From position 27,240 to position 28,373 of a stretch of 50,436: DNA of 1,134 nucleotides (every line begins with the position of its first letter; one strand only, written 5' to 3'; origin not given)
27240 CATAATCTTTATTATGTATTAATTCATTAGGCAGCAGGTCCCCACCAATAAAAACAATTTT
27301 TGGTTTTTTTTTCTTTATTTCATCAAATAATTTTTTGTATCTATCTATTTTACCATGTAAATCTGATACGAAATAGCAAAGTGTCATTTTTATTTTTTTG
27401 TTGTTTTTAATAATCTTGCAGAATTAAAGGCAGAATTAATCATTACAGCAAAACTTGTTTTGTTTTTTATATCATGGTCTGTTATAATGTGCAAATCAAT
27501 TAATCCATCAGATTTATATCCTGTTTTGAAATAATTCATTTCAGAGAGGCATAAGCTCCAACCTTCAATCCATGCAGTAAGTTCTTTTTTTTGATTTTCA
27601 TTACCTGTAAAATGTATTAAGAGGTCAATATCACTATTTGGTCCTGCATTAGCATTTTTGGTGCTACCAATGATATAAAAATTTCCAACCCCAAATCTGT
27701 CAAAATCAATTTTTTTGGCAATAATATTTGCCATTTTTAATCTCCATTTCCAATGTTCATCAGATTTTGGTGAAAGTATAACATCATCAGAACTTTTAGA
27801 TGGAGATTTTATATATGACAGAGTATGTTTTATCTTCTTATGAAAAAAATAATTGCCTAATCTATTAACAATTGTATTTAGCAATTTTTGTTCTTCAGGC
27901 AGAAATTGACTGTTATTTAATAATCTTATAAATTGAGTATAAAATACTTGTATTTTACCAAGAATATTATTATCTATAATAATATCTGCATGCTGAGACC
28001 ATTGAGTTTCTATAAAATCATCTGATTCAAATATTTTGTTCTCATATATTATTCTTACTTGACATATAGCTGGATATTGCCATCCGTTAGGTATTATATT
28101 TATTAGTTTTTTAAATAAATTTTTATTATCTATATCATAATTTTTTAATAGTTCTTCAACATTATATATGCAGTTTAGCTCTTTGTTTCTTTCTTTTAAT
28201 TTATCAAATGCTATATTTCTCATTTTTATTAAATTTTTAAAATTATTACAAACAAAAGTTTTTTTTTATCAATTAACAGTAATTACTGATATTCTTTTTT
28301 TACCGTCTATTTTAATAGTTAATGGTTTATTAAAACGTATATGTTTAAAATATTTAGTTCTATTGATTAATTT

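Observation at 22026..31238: Five-gene cluster: two REC-gated PPDK_N (ATP-grasp) paralogs, a metallophosphoesterase, a sensor-nucleotidyltransferase and a sensor-Crp/Fnr regulator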

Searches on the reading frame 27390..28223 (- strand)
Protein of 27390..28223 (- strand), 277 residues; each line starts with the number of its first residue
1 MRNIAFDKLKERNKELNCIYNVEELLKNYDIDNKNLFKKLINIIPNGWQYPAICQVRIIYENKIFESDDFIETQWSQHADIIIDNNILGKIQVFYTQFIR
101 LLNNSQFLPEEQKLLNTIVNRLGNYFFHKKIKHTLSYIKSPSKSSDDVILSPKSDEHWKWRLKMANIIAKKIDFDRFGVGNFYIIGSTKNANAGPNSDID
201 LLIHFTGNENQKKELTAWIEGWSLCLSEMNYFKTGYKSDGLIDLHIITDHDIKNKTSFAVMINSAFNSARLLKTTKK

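Call 4: search_protein_families(library=pfam, proteins=[window:27390-28223:-], max_evalue=0.01)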
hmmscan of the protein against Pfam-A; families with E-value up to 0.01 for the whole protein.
window:27390-28223:- (277 aa): 4 families
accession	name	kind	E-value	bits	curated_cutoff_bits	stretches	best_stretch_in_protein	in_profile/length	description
PF01909.29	NTP_transf_2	-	3.6e-06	27.7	21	1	176-219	11-57/93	Nucleotidyltransferase domain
PF18765.7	Polbeta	-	5.5e-05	23.7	26.9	1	181-217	15-51/93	Polymerase beta, Nucleotidyltransferase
PF22600.2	MTPAP-like_central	-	0.002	18.6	27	1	164-215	29-76/139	Poly(A) RNA polymerase, mitochondrial-like, central palm domain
PF09406.16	DUF2004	-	0.0079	16.9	27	0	202-255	22-74/122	Protein of unknown function (DUF2004)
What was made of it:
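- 27390..28223 (-): Sensor-NTase. A GAF-like sensor module (aa 1 to about 140) is fused to a minimal pol-beta/MNT-type nucleotidyltransferase (G186-S187, D198xD200, D243). Pfam hit (call 4).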

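Call 5: search_protein_families(library=ncbifam, proteins=[window:27390-28223:-], max_evalue=0.01)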
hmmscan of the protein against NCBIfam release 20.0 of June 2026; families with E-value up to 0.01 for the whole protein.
window:27390-28223:- (277 aa): 2 families
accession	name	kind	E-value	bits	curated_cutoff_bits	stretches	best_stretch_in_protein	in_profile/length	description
NF047752.1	MntA_antitoxin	equivalog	0.00077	19.3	60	0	182-215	10-42/106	type VII toxin-antitoxin system MntA family adenylyltransferase antitoxin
NF008184.0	PRK10935.1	equivalog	0.0066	15.1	553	1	8-97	239-327/565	nitrate/nitrite two-component system sensor histidine kinase NarQ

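Call 6: search_protein_families(library=padloc, proteins=[window:27390-28223:-], max_evalue=0.01)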
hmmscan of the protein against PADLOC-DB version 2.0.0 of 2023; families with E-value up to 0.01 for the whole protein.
window:27390-28223:- (277 aa): 4 families
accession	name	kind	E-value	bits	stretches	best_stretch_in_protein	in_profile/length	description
PDLC04906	PDC-S09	-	2.9e-07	28.8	1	169-211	13-56/98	-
PDLC04902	PDC-S09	-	1.2e-05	23.5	1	175-211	17-53/97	-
PDLC04904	PDC-S09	-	0.00015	19.9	1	175-209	21-55/104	-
PDLC04905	PDC-S09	-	0.0019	16.5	1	174-211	16-54/101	-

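Call 20: find_homologous_proteins(query=window:27390-28223:-, max_evalue=0.00001)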
Query window:27390-28223:- (277 aa): 657 proteins with E <= 0.00001 among 1295 candidates; the best 120 are listed.
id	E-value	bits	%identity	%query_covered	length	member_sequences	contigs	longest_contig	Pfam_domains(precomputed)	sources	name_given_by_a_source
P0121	7.5e-183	624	100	100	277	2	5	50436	PF01909.30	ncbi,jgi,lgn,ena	jgi:predicted nucleotidyltransferase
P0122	1.4e-123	429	88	78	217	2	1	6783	PF01909.30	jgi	-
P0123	1.3e-122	426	71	97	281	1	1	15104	PF18765.8,PF01909.30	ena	-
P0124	1.2e-121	423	71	97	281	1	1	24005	PF18765.8,PF01909.30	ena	-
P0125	1.0e-119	417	71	96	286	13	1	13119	PF18765.8,PF01909.30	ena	-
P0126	3.2e-117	408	70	97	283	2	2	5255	PF18765.8,PF01909.30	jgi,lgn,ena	-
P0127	4.4e-109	382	62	98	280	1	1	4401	PF18765.8,PF01909.30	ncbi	-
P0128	1.2e-108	380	62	99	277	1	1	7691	PF22600.3,PF01909.30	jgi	jgi:hypothetical protein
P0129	3.6e-107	376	71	84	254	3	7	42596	PF18765.8,PF01909.30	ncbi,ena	-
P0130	1.1e-105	371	59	99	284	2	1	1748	PF18765.8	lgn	-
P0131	1.3e-105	370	62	99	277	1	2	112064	PF18765.8,PF01909.30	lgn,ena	-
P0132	2.5e-103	363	60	99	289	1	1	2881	PF18765.8,PF01909.30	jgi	jgi:hypothetical protein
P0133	2.5e-103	363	58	96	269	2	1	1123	PF01909.30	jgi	jgi:hypothetical protein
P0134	2.9e-103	363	60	99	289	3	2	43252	PF18765.8,PF01909.30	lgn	-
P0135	4.2e-103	362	60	99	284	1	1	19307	PF18765.8,PF01909.30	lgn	-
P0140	4.4e-102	359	58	96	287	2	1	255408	-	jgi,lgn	jgi:hypothetical protein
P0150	1.2e-100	354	55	99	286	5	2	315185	PF18765.8,PF01909.30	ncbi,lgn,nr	ncbi:MAG: nucleotidyltransferase domain-containing protein [Bacteroidales bacterium]|nr:nucleotidylt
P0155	1.0e-99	351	54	100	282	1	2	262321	-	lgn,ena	-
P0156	2.3e-99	350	57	98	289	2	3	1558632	-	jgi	jgi:hypothetical protein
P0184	1.1e-94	335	54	97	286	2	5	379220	PF18765.8,PF01909.30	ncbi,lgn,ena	-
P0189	2.1e-94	334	51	99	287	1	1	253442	-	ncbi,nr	ncbi:MAG: hypothetical protein U5Q03_20130 [Bacteroidota bacterium]|nr:hypothetical protein [Bactero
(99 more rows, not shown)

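Call 21: find_encoding_contigs(protein=P0156, flank=10000, max_places=2)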
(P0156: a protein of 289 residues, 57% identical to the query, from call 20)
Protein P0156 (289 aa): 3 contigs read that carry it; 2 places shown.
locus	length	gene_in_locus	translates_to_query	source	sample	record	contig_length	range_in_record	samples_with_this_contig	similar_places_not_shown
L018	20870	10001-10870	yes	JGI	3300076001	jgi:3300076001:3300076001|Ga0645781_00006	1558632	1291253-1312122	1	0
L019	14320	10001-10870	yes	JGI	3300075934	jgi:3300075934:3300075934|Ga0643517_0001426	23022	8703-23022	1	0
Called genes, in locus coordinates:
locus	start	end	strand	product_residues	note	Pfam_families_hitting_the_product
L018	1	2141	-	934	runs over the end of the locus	PF13620:CarboxypepD_reg, PF13715:CarbopepD_reg_2, PF07715:Plug, PF00593:TonB_dep_Rec_b-barrel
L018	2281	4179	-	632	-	PF07719:TPR_2 (faint), PF13424:TPR_12 (weak), PF17874:TPR_MalT (faint), PF00515:TPR_1 (faint), PF13181:TPR_8 (faint), PF13374:TPR_10 (faint), PF13424:TPR_12, PF02518:HATPase_c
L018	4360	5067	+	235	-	PF23198:PDE8A_N (weak), PF00072:Response_reg, PF00486:Trans_reg_C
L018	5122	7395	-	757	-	PF01384:PHO4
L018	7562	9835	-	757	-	PF01384:PHO4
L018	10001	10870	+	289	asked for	-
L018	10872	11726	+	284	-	PF00149:Metallophos (weak)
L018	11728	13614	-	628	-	PF01590:GAF, PF13185:GAF_2, PF13426:PAS_9, PF08447:PAS_3, PF00989:PAS, PF08448:PAS_4, PF13426:PAS_9, PF08447:PAS_3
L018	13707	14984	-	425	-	PF13372:Alginate_exp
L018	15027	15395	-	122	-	PF00072:Response_reg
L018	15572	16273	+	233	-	PF00027:cNMP_binding, PF13545:HTH_Crp_2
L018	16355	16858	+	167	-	PF09537:DUF2383 (weak), PF13668:Ferritin_2 (weak), PF02915:Rubrerythrin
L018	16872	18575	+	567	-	PF01019:G_glu_transpept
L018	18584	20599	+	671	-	PF03190:Thioredox_DsbH, PF13098:Thioredoxin_2 (faint), PF13899:Thioredoxin_7, PF07944:Beta-AFase-like_GH127_cat (faint), PF07470:Glyco_hydro_88 (faint), PF03663:Glyco_hydro_76 (weak)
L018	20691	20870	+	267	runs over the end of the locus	PF01435:Peptidase_M48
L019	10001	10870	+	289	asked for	-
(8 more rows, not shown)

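Call 22: find_encoding_contigs(protein=P0150, flank=10000, max_places=2)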
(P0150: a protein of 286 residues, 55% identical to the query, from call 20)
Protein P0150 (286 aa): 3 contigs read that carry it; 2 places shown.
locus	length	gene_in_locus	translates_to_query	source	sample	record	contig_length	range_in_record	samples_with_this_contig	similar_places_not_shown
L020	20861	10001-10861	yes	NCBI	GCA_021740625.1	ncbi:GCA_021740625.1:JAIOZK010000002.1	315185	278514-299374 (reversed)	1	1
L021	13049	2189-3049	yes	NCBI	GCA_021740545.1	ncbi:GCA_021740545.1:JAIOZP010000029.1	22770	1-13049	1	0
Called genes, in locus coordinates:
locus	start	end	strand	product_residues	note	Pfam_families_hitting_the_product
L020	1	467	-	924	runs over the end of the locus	PF13895:Ig_2 (faint), PF13585:CHU_C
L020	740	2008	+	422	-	PF00801:PKD (weak), PF18911:PKD_4, PF00801:PKD (weak), PF18911:PKD_4, PF09603:Fib_succ_major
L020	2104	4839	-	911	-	PF13927:Ig_3 (faint), PF07679:I-set (faint), PF13585:CHU_C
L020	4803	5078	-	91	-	-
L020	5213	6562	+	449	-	PF14289:DUF4369 (weak), PF17127:DUF5106 (weak), PF00578:AhpC-TSA, PF08534:Redoxin, PF00085:Thioredoxin (weak), PF13098:Thioredoxin_2, PF13905:Thioredoxin_8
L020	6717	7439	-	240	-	PF02754:CCG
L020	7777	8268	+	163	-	PF13419:HAD_2, PF00702:Hydrolase, PF13242:Hydrolase_like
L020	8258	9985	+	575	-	PF01551:Peptidase_M23, PF27332:TP_0781 (faint)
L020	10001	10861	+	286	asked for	PF01909:NTP_transf_2 (weak), PF18765:Polbeta (faint)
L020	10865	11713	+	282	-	PF00149:Metallophos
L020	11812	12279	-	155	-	-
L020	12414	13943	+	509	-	PF00117:GATase, PF07722:Peptidase_C26 (weak), PF02540:NAD_synthase, PF03054:tRNA_Me_trans (faint), PF00958:GMP_synt_C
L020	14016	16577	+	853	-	PF01476:LysM, PF23577:LysM_RLK (faint), PF01476:LysM, PF13458:Peripla_BP_6 (faint)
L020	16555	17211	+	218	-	-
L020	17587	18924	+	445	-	PF02812:ELFV_dehydrog_N, PF00208:ELFV_dehydrog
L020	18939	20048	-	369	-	PF00924:MS_channel_2nd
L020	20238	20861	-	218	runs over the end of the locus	PF19515:DUF6048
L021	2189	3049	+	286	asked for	PF01909:NTP_transf_2 (weak), PF18765:Polbeta (faint)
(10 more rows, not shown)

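Call 23: find_encoding_contigs(protein=P0189, flank=10000, max_places=2)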
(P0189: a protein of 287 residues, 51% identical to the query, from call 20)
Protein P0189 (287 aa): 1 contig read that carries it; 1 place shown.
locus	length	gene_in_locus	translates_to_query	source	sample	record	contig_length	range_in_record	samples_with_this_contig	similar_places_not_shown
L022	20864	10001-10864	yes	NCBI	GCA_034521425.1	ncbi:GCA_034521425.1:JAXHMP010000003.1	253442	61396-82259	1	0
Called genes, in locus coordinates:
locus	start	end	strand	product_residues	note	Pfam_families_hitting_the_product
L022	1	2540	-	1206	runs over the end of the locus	PF26766:Choice_anch_L, PF19081:Ig_7 (faint), PF18911:PKD_4, PF00801:PKD, PF18911:PKD_4, PF13585:CHU_C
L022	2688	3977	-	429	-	PF07676:PD40, PF00691:OmpA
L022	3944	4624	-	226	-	PF13424:TPR_12 (faint), PF13428:TPR_14 (faint), PF07719:TPR_2 (faint), PF00515:TPR_1 (faint), PF13432:TPR_16 (faint), PF14559:TPR_19 (faint), PF13181:TPR_8 (weak), PF13414:TPR_11 (weak), +1 more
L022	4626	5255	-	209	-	PF04055:Radical_SAM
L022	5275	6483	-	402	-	PF18962:Por_Secre_tail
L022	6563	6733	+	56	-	-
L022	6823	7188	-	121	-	PF01416:PseudoU_synth_1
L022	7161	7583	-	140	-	-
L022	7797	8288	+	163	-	PF00702:Hydrolase, PF13419:HAD_2, PF13242:Hydrolase_like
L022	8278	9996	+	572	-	PF01551:Peptidase_M23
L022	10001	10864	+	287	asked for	-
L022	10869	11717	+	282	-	PF00149:Metallophos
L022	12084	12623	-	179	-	-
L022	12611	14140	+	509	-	PF00117:GATase, PF07722:Peptidase_C26 (faint), PF02540:NAD_synthase, PF00958:GMP_synt_C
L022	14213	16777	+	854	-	PF01476:LysM, PF23577:LysM_RLK (faint), PF01476:LysM, PF13458:Peripla_BP_6 (faint)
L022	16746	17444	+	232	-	-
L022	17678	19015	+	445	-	PF02812:ELFV_dehydrog_N, PF00208:ELFV_dehydrog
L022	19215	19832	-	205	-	PF19515:DUF6048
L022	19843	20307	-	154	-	PF20050:DUF6452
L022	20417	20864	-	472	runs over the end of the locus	-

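Call 36: search_solved_structures(query=A2, max_evalue=1, show_alignments=2)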
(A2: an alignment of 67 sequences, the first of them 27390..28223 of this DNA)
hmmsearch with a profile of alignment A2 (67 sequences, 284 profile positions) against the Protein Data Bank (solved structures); distinct sequences matched with E-value up to 1: 9.
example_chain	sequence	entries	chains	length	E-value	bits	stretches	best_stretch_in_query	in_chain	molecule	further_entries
6p01_A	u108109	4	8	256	0.0039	19.4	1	169-219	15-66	Kanamycin nucleotidyltransferase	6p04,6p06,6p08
1kan_A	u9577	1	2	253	0.031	16.4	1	169-219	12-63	KANAMYCIN NUCLEOTIDYLTRANSFERASE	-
1kny_A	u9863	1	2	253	0.031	16.4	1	169-219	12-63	KANAMYCIN NUCLEOTIDYLTRANSFERASE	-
6nlt_A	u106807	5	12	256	0.032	16.4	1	169-219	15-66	Kanamycin nucleotidyltransferase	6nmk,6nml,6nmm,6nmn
6un8_A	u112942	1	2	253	0.032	16.4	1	169-219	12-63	Aminoglycoside NucleotidylTransferase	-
7xs4_A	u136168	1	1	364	0.055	15.6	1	179-223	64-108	UTP:RNA uridylyltransferase 1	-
6l3f_A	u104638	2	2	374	0.058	15.5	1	180-223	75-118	UTP:RNA uridylyltransferase 1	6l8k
2rff_A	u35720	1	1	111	0.22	13.6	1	170-218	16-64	Putative nucleotidyltransferase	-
9xbd_E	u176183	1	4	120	0.27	13.3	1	187-224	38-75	Nucleotidyltransferase domain-containing protein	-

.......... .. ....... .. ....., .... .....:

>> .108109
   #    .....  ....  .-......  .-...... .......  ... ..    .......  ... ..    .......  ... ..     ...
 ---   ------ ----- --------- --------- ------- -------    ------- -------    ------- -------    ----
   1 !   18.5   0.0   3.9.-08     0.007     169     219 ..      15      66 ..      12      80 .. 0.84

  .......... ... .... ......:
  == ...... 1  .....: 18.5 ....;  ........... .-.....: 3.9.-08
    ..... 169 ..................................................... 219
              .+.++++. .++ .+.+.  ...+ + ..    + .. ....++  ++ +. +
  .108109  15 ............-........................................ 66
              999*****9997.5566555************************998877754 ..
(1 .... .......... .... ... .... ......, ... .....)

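Call 52: predict_structure(alignment_id=A2)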
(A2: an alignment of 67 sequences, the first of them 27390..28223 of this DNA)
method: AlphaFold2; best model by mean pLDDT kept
length: 277 residues; sequences in the alignment: 67
mean_pLDDT: 91.6   pTM: 0.81
mean pLDDT of the five models: 91.6, 90.6, 90.2, 86.6, 86.0
residues with pLDDT >= 90: 199; 70-90: 69; 50-70: 8; < 50: 1
segments of 3 or more residues with pLDDT < 50: none
pLDDT, mean of each block of 10 residues (from residue 1): 79 93 94 95 94 94 94 94 93 93 87 97 94 87 69 87 96 96 93 92 97 98 97 93 96 89 87 82
secondary structure, 60 per line:
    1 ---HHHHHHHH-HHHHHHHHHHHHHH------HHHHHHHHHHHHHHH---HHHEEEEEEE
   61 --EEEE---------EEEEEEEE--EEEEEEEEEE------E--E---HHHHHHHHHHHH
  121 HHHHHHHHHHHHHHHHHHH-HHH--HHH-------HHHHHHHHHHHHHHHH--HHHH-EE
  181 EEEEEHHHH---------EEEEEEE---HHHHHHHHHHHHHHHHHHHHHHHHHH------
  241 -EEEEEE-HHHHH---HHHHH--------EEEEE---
elements in order: H4-11 H13-26 H33-47 E54-60 E63-66 E76-83 E86-95 H109-139 H156-171 H174-177 E179-185 H186-189 E199-205 H209-234 E242-247 H249-253 H257-261 E270-274
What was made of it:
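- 27390..28223 (-): AF2 model with pLDDT 91.6 (call 52).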

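Call 54: fold_search(model_id=the predicted structure, library=pdb)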
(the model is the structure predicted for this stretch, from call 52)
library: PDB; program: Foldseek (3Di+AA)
matches with E <= 10: 761; with E <= 0.001: 0
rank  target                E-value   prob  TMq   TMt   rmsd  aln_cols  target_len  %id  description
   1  2rff                  1.4e-03  1.00  0.22  0.49   6.1        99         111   18  Crystal structure of a putative nucleotidyltransferase (NP_343093.1) from Sulfolobus solfataricus at 1.40 A resolution (released 2007-10-16)
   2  8xeh_E                2.3e-03  1.00  0.25  0.56   5.0       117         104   15  Crystal structure of HEPN-MNT complex (released 2024-12-18)
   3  9bgv_A                3.1e-03  0.75  0.26  0.11  19.9       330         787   12  DosP R97A straight form (released 2024-11-20)
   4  8xeo_B                3.7e-03  1.00  0.24  0.54   5.1       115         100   19  Crystal structure of MNT antitoxin (released 2024-12-18)
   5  6xz0                  3.7e-03  0.99  0.22  0.24   5.3        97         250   22  Crystal structure of spectinomycin adenyltransferase AAD(9) from Enterococcus faecialis with spectinomycin (released 2020-04-15)
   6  4g3k_B                4.2e-03  1.00  0.32  0.58   5.2       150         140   13  Crystal structure of a. aeolicus nlh1 gaf domain in an inactive state (released 2013-05-29)
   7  6sxj                  7.2e-03  1.00  0.24  0.26   4.5        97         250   24  Crystal structure of spectinomycin adenyltransferase AAD(9) from Enterococcus faecialis (released 2020-04-15)
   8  3ibj_A                8.1e-03  0.96  0.30  0.14  23.5       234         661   14  X-ray structure of PDE2A (released 2009-10-27)
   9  8xeo_A                8.6e-03  1.00  0.24  0.57   4.8       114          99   18  Crystal structure of MNT antitoxin (released 2024-12-18)
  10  6oei                  8.6e-03  1.00  0.30  0.34   7.3       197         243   10  Yeast Spc42 N-terminal coiled-coil fused to PDB: 3K2N (released 2019-04-24)
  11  8u63_A                9.8e-03  0.63  0.24  0.14  20.4       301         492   10  Cryo-EM structure of PsBphP in Pfr state, Dimer of Dimers PSM only (released 2024-08-21)
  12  8w26                  1.3e-02  1.00  0.33  0.25   9.1       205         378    9  X-ray crystal structure of the GAF-PHY domains of SyB-Cph1 (released 2024-05-22)
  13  7bxo_A                1.3e-02  0.98  0.23  0.42   5.7       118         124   16  Crystal structure of the toxin-antitoxin with AMP-PNP (released 2020-09-30)
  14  7bxo_E                1.5e-02  0.98  0.23  0.42   5.7       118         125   16  Crystal structure of the toxin-antitoxin with AMP-PNP (released 2020-09-30)
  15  8bor_B                1.6e-02  0.72  0.18  0.11  15.7       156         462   10  Photosensory module from DrBphP without PHY tongue (released 2023-06-28)
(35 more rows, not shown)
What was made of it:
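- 27390..28223 (-): Foldseek matches to MNT/MntA/AAD(9) and to GAF domains (call 54).
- On Minimal (MNT-type) pol-beta nucleotidyltransferases: Foldseek matches to 2rff, 8xeh and MntA (call 54).
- On GAF domains: Foldseek matches GAF domains of Nlh1, NifA and CodY at E = 4e-3 to 5e-2, probability about 1, target-normalised TM 0.4–0.58 (call 54).
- Closest known: GlnD and GlnE, nucleotidyl-transfer writer/eraser enzymes of nitrogen control. Different: Here the NTase is a minimal MNT-type domain (calls 36, 54).
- Its fold is GAF-like, with Foldseek matches to the GAF domains of Nlh1, NifA and CodY (calls 52, 54). MNT-type NTases occur in type VII toxin-antitoxin systems (Foldseek hits in call 54).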

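Call 82: find_encoding_contigs(protein=P0184, flank=8000, max_places=1)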
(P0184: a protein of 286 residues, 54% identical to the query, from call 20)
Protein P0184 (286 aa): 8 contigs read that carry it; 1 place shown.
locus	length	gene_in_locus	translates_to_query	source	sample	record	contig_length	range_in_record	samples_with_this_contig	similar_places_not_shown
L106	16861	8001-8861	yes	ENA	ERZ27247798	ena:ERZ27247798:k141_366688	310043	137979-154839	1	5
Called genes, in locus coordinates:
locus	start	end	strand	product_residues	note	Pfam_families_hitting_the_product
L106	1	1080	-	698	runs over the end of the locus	PF00535:Glycos_transf_2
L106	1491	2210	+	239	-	PF00535:Glycos_transf_2, PF10111:Glyco_tranf_2_2 (weak)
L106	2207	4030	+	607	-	-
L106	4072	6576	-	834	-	PF08245:Mur_ligase_M, PF02875:Mur_ligase_C (weak), PF01168:Ala_racemase_N, PF00842:Ala_racemase_C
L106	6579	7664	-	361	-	PF04166:PdxA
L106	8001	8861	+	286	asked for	PF01909:NTP_transf_2 (weak), PF18765:Polbeta (faint)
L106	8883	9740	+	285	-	PF00149:Metallophos, PF14582:Metallophos_3 (faint)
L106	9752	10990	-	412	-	PF04413:Glycos_transf_N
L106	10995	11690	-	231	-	-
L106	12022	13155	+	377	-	PF00155:Aminotran_1_2, PF01041:DegT_DnrJ_EryC1, PF01212:Beta_elim_lyase (weak), PF01053:Cys_Met_Meta_PP (weak)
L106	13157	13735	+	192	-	PF25084:LbH_EIF2B, PF00132:Hexapep, PF25087:GMPPB_C (weak), PF14602:Hexapep_2, PF00132:Hexapep (weak), PF14602:Hexapep_2 (weak)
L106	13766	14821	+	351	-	PF00106:adh_short (weak), PF01073:3Beta_HSD, PF01370:Epimerase, PF02719:Polysacc_synt_2, PF04321:RmlD_sub_bind, PF16363:GDP_Man_Dehyd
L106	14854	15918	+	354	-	PF01073:3Beta_HSD, PF01370:Epimerase, PF02719:Polysacc_synt_2, PF04321:RmlD_sub_bind, PF07993:NAD_binding_4, PF16363:GDP_Man_Dehyd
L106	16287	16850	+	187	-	PF10469:AKAP7_NLS (weak), PF02834:LigT_PEase, PF13563:2_5_RNA_ligase2, PF02834:LigT_PEase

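Call 83: find_encoding_contigs(protein=P0140, flank=8000, max_places=1)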
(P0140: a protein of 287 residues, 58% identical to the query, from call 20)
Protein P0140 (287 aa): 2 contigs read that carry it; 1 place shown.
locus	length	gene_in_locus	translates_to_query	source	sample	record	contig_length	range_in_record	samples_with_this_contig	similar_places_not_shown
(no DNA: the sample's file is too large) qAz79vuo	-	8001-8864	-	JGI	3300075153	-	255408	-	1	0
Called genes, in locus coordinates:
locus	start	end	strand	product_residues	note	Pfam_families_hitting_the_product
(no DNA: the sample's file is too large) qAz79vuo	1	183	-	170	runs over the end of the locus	-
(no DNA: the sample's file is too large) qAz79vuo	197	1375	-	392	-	PF16115:DUF4831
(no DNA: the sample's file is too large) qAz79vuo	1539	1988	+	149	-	PF02082:Rrf2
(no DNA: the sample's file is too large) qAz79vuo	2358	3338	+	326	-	PF12849:PBP_like_2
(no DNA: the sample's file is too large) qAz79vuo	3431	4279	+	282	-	PF00528:BPD_transp_1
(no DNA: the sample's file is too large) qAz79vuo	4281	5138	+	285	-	PF00528:BPD_transp_1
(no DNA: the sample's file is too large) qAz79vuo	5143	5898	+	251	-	PF13476:AAA_23 (weak), PF00005:ABC_tran, PF13304:AAA_21 (faint)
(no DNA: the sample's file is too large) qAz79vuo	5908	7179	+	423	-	PF13372:Alginate_exp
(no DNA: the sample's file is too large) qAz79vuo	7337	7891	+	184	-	PF20221:DUF6580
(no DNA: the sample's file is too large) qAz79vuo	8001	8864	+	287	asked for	-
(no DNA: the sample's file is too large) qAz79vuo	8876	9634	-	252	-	PF02544:Steroid_dh, PF06966:DUF1295 (weak)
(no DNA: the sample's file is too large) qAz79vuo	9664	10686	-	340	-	PF01073:3Beta_HSD, PF01370:Epimerase, PF02719:Polysacc_synt_2 (weak), PF04321:RmlD_sub_bind, PF05368:NmrA, PF13460:NAD_binding_10, PF16363:GDP_Man_Dehyd, PF07993:NAD_binding_4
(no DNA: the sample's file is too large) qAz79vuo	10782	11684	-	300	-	-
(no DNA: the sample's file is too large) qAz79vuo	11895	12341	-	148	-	PF09834:DUF2061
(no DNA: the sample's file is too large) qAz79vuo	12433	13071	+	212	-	PF01625:PMSR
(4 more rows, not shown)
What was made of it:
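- Its contexts include phosphate transporters and cell-wall genes (calls 21, 82, 83).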
